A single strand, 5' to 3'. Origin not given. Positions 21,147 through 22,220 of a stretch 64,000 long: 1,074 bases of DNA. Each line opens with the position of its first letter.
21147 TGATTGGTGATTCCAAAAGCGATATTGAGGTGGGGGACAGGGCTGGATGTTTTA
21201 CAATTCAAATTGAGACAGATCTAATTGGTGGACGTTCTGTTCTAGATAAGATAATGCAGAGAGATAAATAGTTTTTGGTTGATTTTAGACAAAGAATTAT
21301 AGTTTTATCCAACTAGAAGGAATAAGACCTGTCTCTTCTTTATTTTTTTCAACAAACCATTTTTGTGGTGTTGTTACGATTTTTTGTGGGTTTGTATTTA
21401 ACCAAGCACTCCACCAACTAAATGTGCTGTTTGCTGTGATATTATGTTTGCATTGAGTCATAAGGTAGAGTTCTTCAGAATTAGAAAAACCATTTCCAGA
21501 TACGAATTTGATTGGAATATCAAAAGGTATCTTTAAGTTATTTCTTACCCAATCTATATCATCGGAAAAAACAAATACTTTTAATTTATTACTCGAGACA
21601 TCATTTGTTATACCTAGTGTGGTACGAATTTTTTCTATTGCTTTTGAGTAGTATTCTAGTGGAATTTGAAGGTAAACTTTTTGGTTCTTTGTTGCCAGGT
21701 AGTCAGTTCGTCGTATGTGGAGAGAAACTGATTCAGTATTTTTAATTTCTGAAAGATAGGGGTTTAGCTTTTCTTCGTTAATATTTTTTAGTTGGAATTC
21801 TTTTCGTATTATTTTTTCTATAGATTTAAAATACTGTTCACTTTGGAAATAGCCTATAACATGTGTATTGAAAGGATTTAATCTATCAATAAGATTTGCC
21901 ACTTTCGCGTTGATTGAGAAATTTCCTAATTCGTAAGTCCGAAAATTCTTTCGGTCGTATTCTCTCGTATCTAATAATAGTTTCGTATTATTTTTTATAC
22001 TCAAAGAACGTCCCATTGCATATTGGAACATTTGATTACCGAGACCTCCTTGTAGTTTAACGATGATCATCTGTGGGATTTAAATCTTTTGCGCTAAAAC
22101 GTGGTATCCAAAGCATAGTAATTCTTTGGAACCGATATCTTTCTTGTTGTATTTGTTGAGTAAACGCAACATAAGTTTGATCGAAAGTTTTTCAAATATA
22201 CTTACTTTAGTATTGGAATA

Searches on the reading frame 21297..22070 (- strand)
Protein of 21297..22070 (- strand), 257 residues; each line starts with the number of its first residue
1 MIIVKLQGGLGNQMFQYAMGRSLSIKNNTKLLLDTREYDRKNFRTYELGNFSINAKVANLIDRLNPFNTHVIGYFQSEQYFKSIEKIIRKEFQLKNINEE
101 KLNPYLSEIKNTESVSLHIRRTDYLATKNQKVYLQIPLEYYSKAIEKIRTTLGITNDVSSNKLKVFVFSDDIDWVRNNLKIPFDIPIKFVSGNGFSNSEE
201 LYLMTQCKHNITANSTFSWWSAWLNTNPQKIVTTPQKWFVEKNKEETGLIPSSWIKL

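Call 7: search_protein_families(library=pfam, proteins=[window:21297-22070:-], max_evalue=0.0001)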
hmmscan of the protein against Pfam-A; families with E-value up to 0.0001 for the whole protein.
window:21297-22070:- (257 aa): 1 family
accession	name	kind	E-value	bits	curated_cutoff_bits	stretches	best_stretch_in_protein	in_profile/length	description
PF01531.22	Glyco_transf_11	-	9.6e-30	104.3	23.9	1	55-232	110-273/298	Glycosyl transferase family 11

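Call 73: find_homologous_proteins(query=window:21297-22070:-)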
Query window:21297-22070:- (257 aa): 7841 proteins with E <= 0.001 among 8000 candidates; the best 120 are listed.
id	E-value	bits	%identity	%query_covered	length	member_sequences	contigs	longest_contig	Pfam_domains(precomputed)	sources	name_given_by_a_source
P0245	3.7e-167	572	100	100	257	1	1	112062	PF01531.23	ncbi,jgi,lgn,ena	ncbi:MAG: alpha-1,2-fucosyltransferase [Candidatus Paceibacterota bacterium]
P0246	7.0e-80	286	54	100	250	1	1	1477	PF01531.23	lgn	-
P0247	4.1e-74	267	48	100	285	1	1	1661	PF01531.23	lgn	-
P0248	1.5e-73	265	49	100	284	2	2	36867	PF01531.23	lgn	-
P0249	1.7e-71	259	46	100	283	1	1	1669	PF01531.23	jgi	jgi:hypothetical protein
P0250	8.9e-71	256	48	100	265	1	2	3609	PF01531.23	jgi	jgi:hypothetical protein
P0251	3.1e-69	251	47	100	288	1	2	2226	PF01531.23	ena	-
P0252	5.9e-68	247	48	100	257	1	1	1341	PF01531.23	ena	-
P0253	1.5e-67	246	46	100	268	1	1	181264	PF01531.23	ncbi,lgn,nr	ncbi:MAG: alpha-1,2-fucosyltransferase [Candidatus Parcubacteria bacterium]|nr:alpha-1,2-fucosyltran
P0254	3.8e-66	241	46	100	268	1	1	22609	PF01531.23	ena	-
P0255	6.7e-65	237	46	100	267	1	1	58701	PF01531.23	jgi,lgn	jgi:hypothetical protein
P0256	9.9e-65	236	44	99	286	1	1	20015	PF01531.23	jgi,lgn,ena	-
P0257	1.1e-64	236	46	100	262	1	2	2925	PF01531.23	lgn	-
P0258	1.6e-64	236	49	99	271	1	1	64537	PF01531.23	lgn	-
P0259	2.2e-64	235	46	100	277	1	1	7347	PF01531.23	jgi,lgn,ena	-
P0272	2.5e-59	219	44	100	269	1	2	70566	PF01531.23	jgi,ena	jgi:hypothetical protein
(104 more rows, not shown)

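Call 74: find_encoding_contigs(protein=P0253, flank=8000, max_places=1)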
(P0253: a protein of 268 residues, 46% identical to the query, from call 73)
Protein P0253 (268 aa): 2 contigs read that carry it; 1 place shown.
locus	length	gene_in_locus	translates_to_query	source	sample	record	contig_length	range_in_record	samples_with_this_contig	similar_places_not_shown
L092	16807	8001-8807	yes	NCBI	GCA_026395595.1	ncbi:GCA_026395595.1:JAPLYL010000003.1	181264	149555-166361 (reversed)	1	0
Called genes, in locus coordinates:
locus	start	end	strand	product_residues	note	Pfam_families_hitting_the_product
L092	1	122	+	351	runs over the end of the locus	PF03102:NeuB, PF08666:SAF (faint)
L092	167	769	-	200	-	PF02698:DUF218 (weak)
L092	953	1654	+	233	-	PF02348:CTP_transf_3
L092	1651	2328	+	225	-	PF13489:Methyltransf_23, PF07021:MetW (weak), PF13847:Methyltransf_31 (faint), PF08241:Methyltransf_11, PF08242:Methyltransf_12 (weak)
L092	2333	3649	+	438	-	PF16254:DUF4910, PF09940:DUF2172, PF16221:HTH_47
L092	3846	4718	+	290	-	-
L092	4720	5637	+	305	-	PF07021:MetW (weak), PF13489:Methyltransf_23, PF13847:Methyltransf_31, PF08241:Methyltransf_11, PF08242:Methyltransf_12, PF13649:Methyltransf_25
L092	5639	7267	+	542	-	PF00535:Glycos_transf_2, PF10111:Glyco_tranf_2_2, PF13641:Glyco_tranf_2_3, PF03269:DUF268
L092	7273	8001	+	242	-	PF13489:Methyltransf_23, PF13847:Methyltransf_31 (weak), PF08241:Methyltransf_11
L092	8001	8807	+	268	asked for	PF01531:Glyco_transf_11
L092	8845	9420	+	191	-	PF13580:SIS_2, PF01380:SIS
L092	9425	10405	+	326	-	PF01073:3Beta_HSD, PF01370:Epimerase, PF02719:Polysacc_synt_2, PF04321:RmlD_sub_bind, PF05368:NmrA (weak), PF13460:NAD_binding_10 (weak), PF16363:GDP_Man_Dehyd, PF07993:NAD_binding_4 (weak)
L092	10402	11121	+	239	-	PF00483:NTP_transferase, PF12804:NTP_transf_3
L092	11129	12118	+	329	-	PF00288:GHMP_kinases_N, PF08544:GHMP_kinases_C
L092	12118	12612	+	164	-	PF00702:Hydrolase (weak), PF08645:PNK3P, PF13419:HAD_2 (weak), PF13242:Hydrolase_like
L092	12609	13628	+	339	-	PF00535:Glycos_transf_2, PF10111:Glyco_tranf_2_2, PF13641:Glyco_tranf_2_3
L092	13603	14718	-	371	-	PF00534:Glycos_transf_1, PF13692:Glyco_trans_1_4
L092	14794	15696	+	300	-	PF05050:Methyltransf_21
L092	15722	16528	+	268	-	PF13489:Methyltransf_23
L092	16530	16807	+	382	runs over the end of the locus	PF13439:Glyco_transf_4, PF20706:GT4-conflict (weak), PF00534:Glycos_transf_1, PF13692:Glyco_trans_1_4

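Call 75: find_encoding_contigs(protein=P0255, flank=8000, max_places=1)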
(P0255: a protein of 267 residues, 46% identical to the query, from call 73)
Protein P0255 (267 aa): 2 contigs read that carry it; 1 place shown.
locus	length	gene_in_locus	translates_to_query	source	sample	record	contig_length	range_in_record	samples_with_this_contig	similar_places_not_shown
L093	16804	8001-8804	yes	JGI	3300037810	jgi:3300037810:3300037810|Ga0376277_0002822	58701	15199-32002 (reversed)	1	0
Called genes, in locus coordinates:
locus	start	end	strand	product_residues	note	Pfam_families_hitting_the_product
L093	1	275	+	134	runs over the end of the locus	PF13366:PDDEXK_3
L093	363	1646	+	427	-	PF00005:ABC_tran, PF13304:AAA_21 (faint)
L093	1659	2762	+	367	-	PF01041:DegT_DnrJ_EryC1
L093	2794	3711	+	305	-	PF01370:Epimerase, PF04321:RmlD_sub_bind, PF05368:NmrA (faint), PF16363:GDP_Man_Dehyd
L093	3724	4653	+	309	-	PF01073:3Beta_HSD, PF01370:Epimerase, PF02719:Polysacc_synt_2, PF03435:Sacchrp_dh_NADP (weak), PF04321:RmlD_sub_bind, PF05368:NmrA (weak), PF13460:NAD_binding_10 (weak), PF16363:GDP_Man_Dehyd, +1 more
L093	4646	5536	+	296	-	-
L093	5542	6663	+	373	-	PF13524:Glyco_trans_1_2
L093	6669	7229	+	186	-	PF25084:LbH_EIF2B (faint), PF25087:GMPPB_C (faint), PF00132:Hexapep, PF14602:Hexapep_2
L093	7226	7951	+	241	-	PF05050:Methyltransf_21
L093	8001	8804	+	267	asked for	PF01531:Glyco_transf_11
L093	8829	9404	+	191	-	PF13580:SIS_2, PF01380:SIS (weak)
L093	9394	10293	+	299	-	PF01209:Ubie_methyltran (weak), PF13489:Methyltransf_23, PF07021:MetW, PF13847:Methyltransf_31, PF08241:Methyltransf_11, PF08242:Methyltransf_12, PF13649:Methyltransf_25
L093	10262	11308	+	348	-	PF01073:3Beta_HSD, PF01370:Epimerase, PF02719:Polysacc_synt_2, PF04321:RmlD_sub_bind, PF05368:NmrA (faint), PF16363:GDP_Man_Dehyd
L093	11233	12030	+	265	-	PF00483:NTP_transferase, PF12804:NTP_transf_3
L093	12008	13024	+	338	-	PF00288:GHMP_kinases_N, PF08544:GHMP_kinases_C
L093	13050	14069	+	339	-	PF00535:Glycos_transf_2, PF10111:Glyco_tranf_2_2, PF13641:Glyco_tranf_2_3 (weak)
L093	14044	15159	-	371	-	PF13439:Glyco_transf_4 (weak), PF00534:Glycos_transf_1, PF13692:Glyco_trans_1_4, PF13524:Glyco_trans_1_2 (weak)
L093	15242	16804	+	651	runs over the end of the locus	PF13489:Methyltransf_23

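Call 76: find_encoding_contigs(protein=P0272, flank=8000, max_places=1)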
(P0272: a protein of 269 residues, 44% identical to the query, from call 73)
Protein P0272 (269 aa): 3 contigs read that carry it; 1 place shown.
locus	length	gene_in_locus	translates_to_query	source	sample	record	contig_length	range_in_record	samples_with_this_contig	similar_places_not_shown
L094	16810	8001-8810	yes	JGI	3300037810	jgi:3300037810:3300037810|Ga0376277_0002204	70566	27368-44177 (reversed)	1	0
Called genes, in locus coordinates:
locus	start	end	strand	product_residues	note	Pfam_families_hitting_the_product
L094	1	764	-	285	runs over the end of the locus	PF01370:Epimerase, PF04321:RmlD_sub_bind (weak), PF16363:GDP_Man_Dehyd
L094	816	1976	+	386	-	PF03102:NeuB, PF08666:SAF (weak)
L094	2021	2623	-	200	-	PF02698:DUF218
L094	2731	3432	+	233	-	PF02348:CTP_transf_3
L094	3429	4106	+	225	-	PF13489:Methyltransf_23, PF13847:Methyltransf_31, PF08241:Methyltransf_11, PF08242:Methyltransf_12 (weak), PF13649:Methyltransf_25 (weak)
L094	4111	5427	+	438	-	PF16254:DUF4910, PF09940:DUF2172, PF16221:HTH_47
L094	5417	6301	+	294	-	PF01973:MptE-like (weak)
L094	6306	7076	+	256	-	PF02353:CMAS, PF13489:Methyltransf_23, PF13847:Methyltransf_31, PF08241:Methyltransf_11, PF08242:Methyltransf_12, PF13649:Methyltransf_25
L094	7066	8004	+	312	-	PF00535:Glycos_transf_2, PF10111:Glyco_tranf_2_2, PF13641:Glyco_tranf_2_3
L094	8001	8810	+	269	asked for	PF01531:Glyco_transf_11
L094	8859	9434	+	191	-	PF13580:SIS_2, PF01380:SIS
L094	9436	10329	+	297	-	PF13489:Methyltransf_23, PF07021:MetW, PF01209:Ubie_methyltran (weak), PF13847:Methyltransf_31, PF08241:Methyltransf_11, PF08242:Methyltransf_12, PF13649:Methyltransf_25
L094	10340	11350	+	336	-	PF01073:3Beta_HSD, PF01370:Epimerase, PF02719:Polysacc_synt_2, PF04321:RmlD_sub_bind, PF05368:NmrA (weak), PF07993:NAD_binding_4 (faint), PF13460:NAD_binding_10 (weak), PF16363:GDP_Man_Dehyd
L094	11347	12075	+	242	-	PF00483:NTP_transferase, PF12804:NTP_transf_3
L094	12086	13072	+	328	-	PF00288:GHMP_kinases_N, PF08544:GHMP_kinases_C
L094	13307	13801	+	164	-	PF00702:Hydrolase (weak), PF08645:PNK3P, PF13419:HAD_2 (faint), PF13242:Hydrolase_like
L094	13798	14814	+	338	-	PF00535:Glycos_transf_2, PF10111:Glyco_tranf_2_2, PF13641:Glyco_tranf_2_3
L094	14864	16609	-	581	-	-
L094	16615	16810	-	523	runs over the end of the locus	-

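Call 79: search_protein_families(library=ncbifam, proteins=[L092:9425-10405:+, L092:10402-11121:+, L092:11129-12118:+, L092:12118-12612:+, L092:8845-9420:+, window:21297-22070:-], max_evalue=1e-10)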
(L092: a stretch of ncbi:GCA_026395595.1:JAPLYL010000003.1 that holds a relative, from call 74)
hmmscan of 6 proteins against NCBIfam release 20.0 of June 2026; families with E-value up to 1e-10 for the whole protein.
L092:9425-10405:+ (326 aa): 18 families
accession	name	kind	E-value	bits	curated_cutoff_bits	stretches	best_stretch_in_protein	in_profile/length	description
TIGR01179.1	galE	equivalog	2.5e-114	381.6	262.3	1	4-323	2-326/332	UDP-glucose 4-epimerase GalE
NF007956.0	PRK10675.1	subfamily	1.1e-72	245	394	1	4-309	3-317/338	UDP-glucose 4-epimerase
TIGR01181.1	dTDP_gluc_dehyt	equivalog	9.8e-38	130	365.1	1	4-317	2-306/321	dTDP-glucose 4,6-dehydratase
TIGR04180.1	EDH_00030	hypoth_equivalog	1.8e-33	115.9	475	1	4-308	1-296/297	NAD-dependent 4,6-dehydratase LegB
TIGR02197.1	heptose_epim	equivalog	3.6e-31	108.5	274.6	1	4-274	1-262/316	ADP-glyceromanno-heptose 6-epimerase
NF011728.1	PRK15181.1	equivalog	1.7e-23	83.2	760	1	2-319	16-334/348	Vi polysaccharide biosynthesis UDP-N-acetylglucosaminuronic acid C-4 epimerase TviC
NF007582.0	PRK10217.1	equivalog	1.3e-22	80.4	698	1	1-318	1-328/355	dTDP-glucose 4,6-dehydratase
NF007490.0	PRK10084.1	subfamily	1.9e-22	79.7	649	1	4-318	3-331/361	dTDP-glucose 4,6-dehydratase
TIGR02622.1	CDP_4_6_dhtase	equivalog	4.3e-22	78.7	278.45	1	40-319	47-327/352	CDP-glucose 4,6-dehydratase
TIGR01472.1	gmd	equivalog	8.1e-17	61.4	415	1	18-317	30-333/342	GDP-mannose 4,6-dehydratase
TIGR03589.1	PseB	equivalog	7.6e-16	58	407.75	1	2-151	5-144/324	UDP-N-acetylglucosamine 4,6-dehydratase (inverting)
NF042423.1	oxyalk_red_Shew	equivalog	1.6e-15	57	580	1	2-249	9-232/331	2-alkyl-3-oxoalkanoate reductase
NF043036.1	ErythonDh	equivalog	6.6e-15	55.1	325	1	4-159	3-166/321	D-erythronate dehydrogenase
TIGR01214.1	rmlD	equivalog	1.8e-14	53.5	224.05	1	3-162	1-144/285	dTDP-4-dehydrorhamnose reductase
NF008360.0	PRK11150.1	equivalog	7.3e-14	51.7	452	1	4-260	2-242/310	ADP-glyceromanno-heptose 6-epimerase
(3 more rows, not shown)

L092:10402-11121:+ (239 aa): 26 families (the best 25 are shown)
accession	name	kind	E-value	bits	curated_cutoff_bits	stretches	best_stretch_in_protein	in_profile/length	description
TIGR03992.1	Arch_glmU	subfamily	2e-37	129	292.1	1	1-224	1-217/393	bifunctional sugar-1-phosphate nucleotidylyltransferase/acetyltransferase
TIGR01208.1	rmlA_long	equivalog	4.7e-36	124.4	320.25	1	2-227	1-227/353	glucose-1-phosphate thymidylyltransferase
NF052502.1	man1P_GTase_Rv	exception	1.2e-34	119.8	440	1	2-230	2-226/352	mannose-1-phosphate guanylyltransferase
NF041173.1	Sug_nt_acttase_Thmprot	equivalog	3.1e-30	105.4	600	1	1-224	1-217/405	bifunctional sugar-1-phosphate nucleotidylyltransferase/acetyltransferase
NF045761.1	NAMPUrTaseMurU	equivalog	1.8e-28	100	250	1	1-226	1-219/226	N-acetylmuramate alpha-1-phosphate uridylyltransferase MurU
NF049965.1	GlMnHpPGnyltfHddC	equivalog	6e-28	98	300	1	1-229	1-216/221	D-glycero-D-manno-heptose 1-phosphate guanosyltransferase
NF041313.1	UDPGP_AglF_Halo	equivalog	1.6e-27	96.5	400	1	1-230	1-230/234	UTP--glucose-1-phosphate uridylyltransferase AglF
TIGR02091.1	glgC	equivalog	3.5e-27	95.4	424.9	1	2-234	2-259/364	glucose-1-phosphate adenylyltransferase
NF003670.0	PRK05293.1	equivalog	3.3e-26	92.1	470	1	3-234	7-258/382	glucose-1-phosphate adenylyltransferase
NF002772.0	PRK02862.1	equivalog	6.9e-21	74.5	537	0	3-166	6-186/429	glucose-1-phosphate adenylyltransferase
TIGR02623.1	G1P_cyt_trans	equivalog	9.7e-21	74.4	300.25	0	89-218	108-229/255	glucose-1-phosphate cytidylyltransferase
NF001947.0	PRK00725.1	subfamily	2.3e-19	69.4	470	1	3-235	19-288/426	glucose-1-phosphate adenylyltransferase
TIGR01099.1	galU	equivalog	4e-19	69.2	326.8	0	1-64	2-65/261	UTP--glucose-1-phosphate uridylyltransferase GalU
TIGR01173.1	glmU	equivalog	3.6e-18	65.6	366.85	1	1-190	1-190/452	bifunctional UDP-N-acetylglucosamine diphosphorylase/glucosamine-1-phosphate N-acetyltransferase GlmU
TIGR01207.1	rmlA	equivalog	6e-18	65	360.65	1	2-188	1-187/286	glucose-1-phosphate thymidylyltransferase RfbA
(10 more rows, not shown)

L092:11129-12118:+ (329 aa): 5 families
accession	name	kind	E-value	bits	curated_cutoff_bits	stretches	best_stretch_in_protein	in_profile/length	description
NF049969.1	GlMnHpPKinHddA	equivalog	9e-48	163.4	600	1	2-314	3-326/338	D-glycero-D-manno-heptose 7-phosphate kinase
NF009948.0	PRK13412.1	equivalog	1.4e-28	99.1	721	1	81-305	723-949/974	bifunctional fucokinase/fucose-1-phosphate guanylyltransferase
TIGR00549.1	mevalon_kin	equivalog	8.2e-25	87.8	163.05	1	32-289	21-274/276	mevalonate kinase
NF003036.0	PRK03926.1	equivalog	3e-15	56.1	403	1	32-312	26-287/302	mevalonate kinase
NF003006.0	PRK03817.1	equivalog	2.4e-13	49.8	443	0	225-309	247-331/352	galactokinase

L092:12118-12612:+ (164 aa): 8 families
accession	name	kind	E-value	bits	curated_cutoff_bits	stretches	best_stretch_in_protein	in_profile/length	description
NF006506.0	PRK08942.1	equivalog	4.3e-43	147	178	1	2-147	3-147/182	D-glycero-beta-D-manno-heptose 1,7-bisphosphate 7-phosphatase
TIGR01656.1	Histidinol-ppas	subfamily_domain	1.1e-38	132.5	84.15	1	5-145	3-144/149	histidinol-phosphate phosphatase domain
TIGR00213.1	GmhB_yaeD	subfamily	2e-37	128.6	149.6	1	3-150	2-153/176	D-glycero-beta-D-manno-heptose 1,7-bisphosphate 7-phosphatase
NF050049.1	HBPPhtaseGmhB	domain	3.8e-37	127.7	250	1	2-150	3-147/171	D-glycero-alpha-D-manno-heptose-1,7-bisphosphate 7-phosphatase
TIGR01662.1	HAD-SF-IIIA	subfamily_domain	1e-28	100.2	44.6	1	3-143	1-135/141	HAD-IIIA family hydrolase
NF003937.0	PRK05446.1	equivalog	1.1e-25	90.4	443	1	1-142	2-144/355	bifunctional histidinol-phosphatase/imidazoleglycerol-phosphate dehydratase HisB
TIGR01261.1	hisB_Nterm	equivalog_domain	2.9e-24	85.4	140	1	3-140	2-140/161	histidinol-phosphatase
NF005264.0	PRK06769.1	equivalog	3.4e-16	59.5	217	1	3-141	5-131/175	HAD-IIIA family hydrolase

L092:8845-9420:+ (191 aa): 6 families
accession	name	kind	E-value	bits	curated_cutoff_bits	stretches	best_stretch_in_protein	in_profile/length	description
TIGR00441.1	gmhA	equivalog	2.9e-31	108.6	209.45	1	31-180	2-150/154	D-sedoheptulose 7-phosphate isomerase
NF010546.0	PRK13936.1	equivalog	4.2e-30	105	276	1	12-181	16-186/197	phosphoheptose isomerase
NF010547.0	PRK13938.1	equivalog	8.7e-25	87.5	320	1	32-181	37-185/196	D-sedoheptulose 7-phosphate isomerase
NF001628.0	PRK00414.1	equivalog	1.8e-23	83.2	265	1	5-175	4-178/192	D-sedoheptulose 7-phosphate isomerase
NF008138.0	PRK10886.1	equivalog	1.7e-21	76.8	352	1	19-153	21-153/196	DnaA initiator-associating protein DiaA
NF002805.0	PRK02947.1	subfamily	3.5e-12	46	135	1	6-144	3-142/247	sugar isomerase domain-containing protein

window:21297-22070:- (257 aa): 0 families

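Call 89: find_encoding_contigs(protein=P0248, flank=8000, max_places=1)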
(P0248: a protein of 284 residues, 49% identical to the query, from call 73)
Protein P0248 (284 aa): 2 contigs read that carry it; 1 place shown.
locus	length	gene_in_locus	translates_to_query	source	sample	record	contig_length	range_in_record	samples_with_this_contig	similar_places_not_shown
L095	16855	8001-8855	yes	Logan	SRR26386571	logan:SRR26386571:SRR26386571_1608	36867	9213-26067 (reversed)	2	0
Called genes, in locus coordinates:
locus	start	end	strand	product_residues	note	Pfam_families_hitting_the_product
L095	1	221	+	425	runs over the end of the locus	PF00005:ABC_tran, PF13304:AAA_21 (weak), PF14524:Wzt_C (faint)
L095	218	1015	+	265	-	PF05050:Methyltransf_21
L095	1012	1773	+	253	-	PF05050:Methyltransf_21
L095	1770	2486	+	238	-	PF05050:Methyltransf_21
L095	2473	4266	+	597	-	PF00852:Glyco_transf_10, PF13578:Methyltransf_24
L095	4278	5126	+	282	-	-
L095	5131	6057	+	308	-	PF07021:MetW, PF13489:Methyltransf_23, PF13847:Methyltransf_31, PF08241:Methyltransf_11, PF08242:Methyltransf_12, PF13649:Methyltransf_25 (weak)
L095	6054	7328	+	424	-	PF13439:Glyco_transf_4, PF00534:Glycos_transf_1, PF13692:Glyco_trans_1_4, PF20706:GT4-conflict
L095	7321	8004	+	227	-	PF05050:Methyltransf_21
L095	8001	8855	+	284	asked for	PF01531:Glyco_transf_11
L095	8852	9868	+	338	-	PF00535:Glycos_transf_2, PF10111:Glyco_tranf_2_2, PF13641:Glyco_tranf_2_3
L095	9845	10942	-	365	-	PF00534:Glycos_transf_1, PF13692:Glyco_trans_1_4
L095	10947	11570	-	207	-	PF13489:Methyltransf_23 (weak), PF08241:Methyltransf_11, PF13649:Methyltransf_25 (weak)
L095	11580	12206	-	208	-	PF13489:Methyltransf_23, PF13649:Methyltransf_25, PF13847:Methyltransf_31, PF08241:Methyltransf_11, PF08242:Methyltransf_12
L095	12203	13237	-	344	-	PF00534:Glycos_transf_1, PF13692:Glyco_trans_1_4, PF13524:Glyco_trans_1_2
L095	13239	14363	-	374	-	PF13579:Glyco_trans_4_4 (weak), PF20706:GT4-conflict (weak), PF00534:Glycos_transf_1, PF13692:Glyco_trans_1_4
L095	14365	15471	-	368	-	PF13439:Glyco_transf_4, PF13579:Glyco_trans_4_4 (weak), PF13524:Glyco_trans_1_2 (faint), PF00534:Glycos_transf_1, PF13692:Glyco_trans_1_4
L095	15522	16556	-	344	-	PF01073:3Beta_HSD, PF01370:Epimerase, PF02719:Polysacc_synt_2, PF04321:RmlD_sub_bind, PF07993:NAD_binding_4 (faint), PF16363:GDP_Man_Dehyd, PF13460:NAD_binding_10 (weak)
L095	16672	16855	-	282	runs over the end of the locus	PF03721:UDPG_MGDP_dh_N, PF00984:UDPG_MGDP_dh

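Call 90: find_encoding_contigs(protein=P0258, flank=8000, max_places=1)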
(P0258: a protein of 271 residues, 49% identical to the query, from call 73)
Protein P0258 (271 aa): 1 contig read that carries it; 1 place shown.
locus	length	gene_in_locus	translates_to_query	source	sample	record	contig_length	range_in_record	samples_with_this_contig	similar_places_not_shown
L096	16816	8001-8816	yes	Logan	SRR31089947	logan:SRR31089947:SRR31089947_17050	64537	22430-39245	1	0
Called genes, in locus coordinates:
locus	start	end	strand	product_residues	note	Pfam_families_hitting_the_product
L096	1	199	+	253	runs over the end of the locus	PF02348:CTP_transf_3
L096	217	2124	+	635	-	PF03102:NeuB, PF08666:SAF, PF01261:AP_endonuc_2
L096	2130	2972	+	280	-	PF01973:MptE-like (weak)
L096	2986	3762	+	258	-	-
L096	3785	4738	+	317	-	PF00106:adh_short (faint), PF01073:3Beta_HSD, PF01370:Epimerase, PF02719:Polysacc_synt_2 (weak), PF04321:RmlD_sub_bind, PF16363:GDP_Man_Dehyd, PF07993:NAD_binding_4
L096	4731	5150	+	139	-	PF05523:FdtA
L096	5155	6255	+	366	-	PF01041:DegT_DnrJ_EryC1, PF01053:Cys_Met_Meta_PP (weak), PF00266:Aminotran_5 (weak)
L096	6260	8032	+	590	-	PF01501:Glyco_transf_8 (faint), PF03269:DUF268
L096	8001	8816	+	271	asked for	PF01531:Glyco_transf_11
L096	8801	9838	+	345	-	PF00535:Glycos_transf_2, PF10111:Glyco_tranf_2_2, PF13641:Glyco_tranf_2_3, PF13632:Glyco_trans_2_3 (weak)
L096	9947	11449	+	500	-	PF02310:B12-binding, PF04055:Radical_SAM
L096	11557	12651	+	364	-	PF00155:Aminotran_1_2, PF01041:DegT_DnrJ_EryC1, PF01053:Cys_Met_Meta_PP, PF01212:Beta_elim_lyase, PF00266:Aminotran_5 (weak)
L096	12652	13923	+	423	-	PF13439:Glyco_transf_4 (faint), PF00534:Glycos_transf_1, PF13692:Glyco_trans_1_4, PF13524:Glyco_trans_1_2 (faint)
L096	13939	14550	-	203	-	PF17836:PglD_N, PF25084:LbH_EIF2B (faint), PF25087:GMPPB_C (faint), PF00132:Hexapep (weak), PF14602:Hexapep_2 (weak)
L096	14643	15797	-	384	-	PF00534:Glycos_transf_1, PF13692:Glyco_trans_1_4, PF13524:Glyco_trans_1_2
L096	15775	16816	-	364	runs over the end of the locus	PF13439:Glyco_transf_4, PF20706:GT4-conflict, PF00534:Glycos_transf_1, PF13692:Glyco_trans_1_4, PF13524:Glyco_trans_1_2 (weak)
